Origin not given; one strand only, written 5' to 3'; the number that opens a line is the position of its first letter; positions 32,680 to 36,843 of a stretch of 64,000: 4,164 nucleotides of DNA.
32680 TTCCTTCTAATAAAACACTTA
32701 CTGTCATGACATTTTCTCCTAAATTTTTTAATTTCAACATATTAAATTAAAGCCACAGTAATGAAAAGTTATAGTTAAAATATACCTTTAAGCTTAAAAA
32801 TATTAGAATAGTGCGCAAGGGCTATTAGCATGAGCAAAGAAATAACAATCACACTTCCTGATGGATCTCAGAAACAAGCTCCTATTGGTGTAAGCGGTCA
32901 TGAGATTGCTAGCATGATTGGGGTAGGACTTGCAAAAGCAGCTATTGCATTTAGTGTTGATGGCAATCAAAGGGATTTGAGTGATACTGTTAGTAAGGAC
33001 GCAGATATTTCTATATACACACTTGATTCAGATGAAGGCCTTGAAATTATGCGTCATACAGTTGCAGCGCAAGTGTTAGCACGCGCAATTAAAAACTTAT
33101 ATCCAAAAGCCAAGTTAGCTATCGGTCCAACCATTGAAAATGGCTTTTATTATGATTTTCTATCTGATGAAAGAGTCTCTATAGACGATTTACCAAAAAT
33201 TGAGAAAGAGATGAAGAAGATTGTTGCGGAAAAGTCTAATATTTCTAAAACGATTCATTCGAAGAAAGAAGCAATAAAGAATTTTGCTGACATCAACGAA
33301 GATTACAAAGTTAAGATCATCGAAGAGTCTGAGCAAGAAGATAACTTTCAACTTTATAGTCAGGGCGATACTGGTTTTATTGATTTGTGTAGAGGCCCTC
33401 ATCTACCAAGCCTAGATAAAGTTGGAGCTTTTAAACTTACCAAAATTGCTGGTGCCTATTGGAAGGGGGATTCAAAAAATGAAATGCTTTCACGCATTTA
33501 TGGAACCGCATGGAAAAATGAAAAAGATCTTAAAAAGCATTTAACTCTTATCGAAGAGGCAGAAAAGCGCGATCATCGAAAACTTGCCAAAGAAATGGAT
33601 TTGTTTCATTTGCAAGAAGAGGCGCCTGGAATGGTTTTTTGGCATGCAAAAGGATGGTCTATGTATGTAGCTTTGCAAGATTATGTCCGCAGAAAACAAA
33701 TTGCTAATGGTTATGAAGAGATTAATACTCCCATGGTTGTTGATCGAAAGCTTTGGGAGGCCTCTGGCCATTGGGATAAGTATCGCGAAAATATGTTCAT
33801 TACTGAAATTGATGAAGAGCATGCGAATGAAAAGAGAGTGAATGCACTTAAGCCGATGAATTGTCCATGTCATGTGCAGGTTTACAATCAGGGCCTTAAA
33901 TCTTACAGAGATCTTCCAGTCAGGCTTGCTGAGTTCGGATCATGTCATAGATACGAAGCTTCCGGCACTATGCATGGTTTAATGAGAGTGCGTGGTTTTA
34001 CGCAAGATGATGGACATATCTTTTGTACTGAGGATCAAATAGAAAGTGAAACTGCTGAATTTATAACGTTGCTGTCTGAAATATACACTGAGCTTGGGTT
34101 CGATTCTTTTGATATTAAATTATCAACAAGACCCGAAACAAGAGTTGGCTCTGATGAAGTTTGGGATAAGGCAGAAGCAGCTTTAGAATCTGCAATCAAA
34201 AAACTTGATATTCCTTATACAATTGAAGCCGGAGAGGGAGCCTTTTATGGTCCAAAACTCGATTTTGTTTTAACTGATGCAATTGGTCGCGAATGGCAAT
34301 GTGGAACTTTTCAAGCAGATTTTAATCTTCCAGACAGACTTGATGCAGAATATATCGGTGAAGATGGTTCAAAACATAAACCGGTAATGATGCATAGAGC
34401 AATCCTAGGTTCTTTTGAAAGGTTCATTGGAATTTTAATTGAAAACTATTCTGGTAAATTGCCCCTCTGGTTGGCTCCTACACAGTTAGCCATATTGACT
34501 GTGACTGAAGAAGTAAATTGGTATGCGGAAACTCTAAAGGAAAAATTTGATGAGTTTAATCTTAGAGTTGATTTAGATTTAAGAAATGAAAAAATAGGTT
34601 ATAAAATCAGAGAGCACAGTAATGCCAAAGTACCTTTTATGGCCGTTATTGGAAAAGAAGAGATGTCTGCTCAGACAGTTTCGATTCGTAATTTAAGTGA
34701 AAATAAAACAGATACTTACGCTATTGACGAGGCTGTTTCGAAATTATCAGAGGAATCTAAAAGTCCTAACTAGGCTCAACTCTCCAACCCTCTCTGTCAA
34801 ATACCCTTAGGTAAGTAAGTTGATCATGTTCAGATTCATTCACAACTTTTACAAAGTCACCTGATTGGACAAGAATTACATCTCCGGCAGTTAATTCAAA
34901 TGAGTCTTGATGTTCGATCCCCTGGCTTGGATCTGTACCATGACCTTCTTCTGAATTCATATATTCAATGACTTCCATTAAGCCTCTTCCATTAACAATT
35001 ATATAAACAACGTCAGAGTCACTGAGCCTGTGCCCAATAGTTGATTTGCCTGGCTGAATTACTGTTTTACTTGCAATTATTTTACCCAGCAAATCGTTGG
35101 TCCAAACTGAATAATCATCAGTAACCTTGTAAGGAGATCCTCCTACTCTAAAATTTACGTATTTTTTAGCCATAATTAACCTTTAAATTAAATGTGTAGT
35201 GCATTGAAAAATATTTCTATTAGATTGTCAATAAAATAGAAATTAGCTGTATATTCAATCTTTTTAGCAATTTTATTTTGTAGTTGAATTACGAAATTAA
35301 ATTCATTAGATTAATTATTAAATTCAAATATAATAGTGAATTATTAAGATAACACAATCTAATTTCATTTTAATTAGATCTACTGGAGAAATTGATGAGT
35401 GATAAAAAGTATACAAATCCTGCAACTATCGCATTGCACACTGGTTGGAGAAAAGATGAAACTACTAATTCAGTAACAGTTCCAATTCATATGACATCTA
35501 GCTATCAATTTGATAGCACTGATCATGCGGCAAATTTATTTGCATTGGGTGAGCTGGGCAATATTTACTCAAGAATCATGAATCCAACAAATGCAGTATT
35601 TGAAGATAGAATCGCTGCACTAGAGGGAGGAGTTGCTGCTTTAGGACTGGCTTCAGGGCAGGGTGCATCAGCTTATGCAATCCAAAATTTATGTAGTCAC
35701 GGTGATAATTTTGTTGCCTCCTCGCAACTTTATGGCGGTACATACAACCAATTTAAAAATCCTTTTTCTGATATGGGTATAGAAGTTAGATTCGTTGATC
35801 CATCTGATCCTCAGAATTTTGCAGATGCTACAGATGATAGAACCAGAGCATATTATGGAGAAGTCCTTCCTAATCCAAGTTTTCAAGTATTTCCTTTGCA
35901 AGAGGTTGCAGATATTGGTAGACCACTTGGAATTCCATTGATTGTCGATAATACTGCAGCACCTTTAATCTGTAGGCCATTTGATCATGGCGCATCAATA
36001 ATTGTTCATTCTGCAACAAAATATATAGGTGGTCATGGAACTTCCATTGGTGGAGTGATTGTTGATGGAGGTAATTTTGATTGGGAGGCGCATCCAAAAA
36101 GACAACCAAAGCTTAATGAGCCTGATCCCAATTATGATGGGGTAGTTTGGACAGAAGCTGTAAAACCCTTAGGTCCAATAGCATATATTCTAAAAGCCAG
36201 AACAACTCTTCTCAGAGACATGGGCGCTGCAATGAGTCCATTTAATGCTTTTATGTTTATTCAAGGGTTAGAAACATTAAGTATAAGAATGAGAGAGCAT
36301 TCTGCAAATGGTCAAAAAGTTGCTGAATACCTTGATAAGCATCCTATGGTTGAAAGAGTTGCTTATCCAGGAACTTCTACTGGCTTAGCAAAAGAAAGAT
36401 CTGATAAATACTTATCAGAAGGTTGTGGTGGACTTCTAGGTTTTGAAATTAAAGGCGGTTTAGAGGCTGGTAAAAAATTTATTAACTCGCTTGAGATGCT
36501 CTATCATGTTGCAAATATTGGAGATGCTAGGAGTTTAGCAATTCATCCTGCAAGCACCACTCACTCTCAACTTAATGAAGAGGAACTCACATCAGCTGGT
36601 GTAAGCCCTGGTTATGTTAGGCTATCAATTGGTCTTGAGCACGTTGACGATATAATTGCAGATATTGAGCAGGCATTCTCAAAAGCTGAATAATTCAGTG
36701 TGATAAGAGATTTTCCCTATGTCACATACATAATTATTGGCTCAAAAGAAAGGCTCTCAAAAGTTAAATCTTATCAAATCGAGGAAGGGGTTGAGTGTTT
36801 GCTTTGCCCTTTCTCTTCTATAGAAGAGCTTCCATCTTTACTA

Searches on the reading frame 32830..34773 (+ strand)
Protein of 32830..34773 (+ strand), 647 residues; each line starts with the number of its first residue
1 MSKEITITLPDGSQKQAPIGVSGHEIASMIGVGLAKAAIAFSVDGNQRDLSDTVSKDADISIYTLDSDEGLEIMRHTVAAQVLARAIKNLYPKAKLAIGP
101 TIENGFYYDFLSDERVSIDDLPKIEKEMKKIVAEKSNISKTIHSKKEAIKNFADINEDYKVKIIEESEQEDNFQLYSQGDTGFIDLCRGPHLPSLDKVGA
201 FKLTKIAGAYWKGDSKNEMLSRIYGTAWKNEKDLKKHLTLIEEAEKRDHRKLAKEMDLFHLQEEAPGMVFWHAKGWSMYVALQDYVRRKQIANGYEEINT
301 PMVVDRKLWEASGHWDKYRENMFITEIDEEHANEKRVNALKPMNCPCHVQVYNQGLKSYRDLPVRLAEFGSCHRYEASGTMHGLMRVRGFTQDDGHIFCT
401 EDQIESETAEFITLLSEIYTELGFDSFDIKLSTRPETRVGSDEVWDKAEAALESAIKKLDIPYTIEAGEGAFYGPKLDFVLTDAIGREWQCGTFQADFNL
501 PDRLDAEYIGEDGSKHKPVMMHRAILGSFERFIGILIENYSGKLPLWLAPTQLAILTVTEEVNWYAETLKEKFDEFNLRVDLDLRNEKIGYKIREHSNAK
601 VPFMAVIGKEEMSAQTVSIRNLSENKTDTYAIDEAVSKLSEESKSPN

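Call 5: search_protein_families(library=pfam, proteins=[window:32830-34773:+])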
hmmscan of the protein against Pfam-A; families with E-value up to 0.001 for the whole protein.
window:32830-34773:+ (647 aa): 4 families
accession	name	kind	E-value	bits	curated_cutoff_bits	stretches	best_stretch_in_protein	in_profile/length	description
PF00587.30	tRNA-synt_2b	-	2e-51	175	29.3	1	334-540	7-179/179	tRNA synthetase class II core domain (G, H, P, S and T)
PF03129.25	HGTP_anticodon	-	6.2e-20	71.6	21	1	552-641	1-93/94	Anticodon binding domain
PF07973.19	tRNA_SAD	-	4e-14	52.8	24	1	175-224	3-44/44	Threonyl and Alanyl tRNA synthetase second additional domain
PF02824.27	TGS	-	5.7e-06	26.7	22.2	1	5-64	1-60/60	TGS domain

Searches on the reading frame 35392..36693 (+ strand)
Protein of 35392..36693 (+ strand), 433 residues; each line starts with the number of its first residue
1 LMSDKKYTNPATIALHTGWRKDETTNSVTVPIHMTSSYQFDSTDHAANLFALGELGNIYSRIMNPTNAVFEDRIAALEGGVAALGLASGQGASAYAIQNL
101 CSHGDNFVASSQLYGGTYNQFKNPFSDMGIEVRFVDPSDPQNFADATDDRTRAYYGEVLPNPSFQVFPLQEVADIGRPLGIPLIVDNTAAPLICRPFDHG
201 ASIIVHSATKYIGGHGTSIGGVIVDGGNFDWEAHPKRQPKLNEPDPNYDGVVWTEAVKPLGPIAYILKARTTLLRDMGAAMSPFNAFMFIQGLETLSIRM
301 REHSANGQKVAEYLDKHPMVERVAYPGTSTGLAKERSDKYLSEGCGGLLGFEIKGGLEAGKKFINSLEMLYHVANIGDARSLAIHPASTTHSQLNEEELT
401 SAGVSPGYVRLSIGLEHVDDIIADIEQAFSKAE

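Call 27: search_protein_families(library=pfam, proteins=[window:35392-36693:+])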
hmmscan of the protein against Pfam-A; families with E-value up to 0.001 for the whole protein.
window:35392-36693:+ (433 aa): 1 family
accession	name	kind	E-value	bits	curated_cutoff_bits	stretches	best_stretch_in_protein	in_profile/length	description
PF01053.26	Cys_Met_Meta_PP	-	8.2e-118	393.7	27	1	12-429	2-380/381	Cys/Met metabolism PLP-dependent enzyme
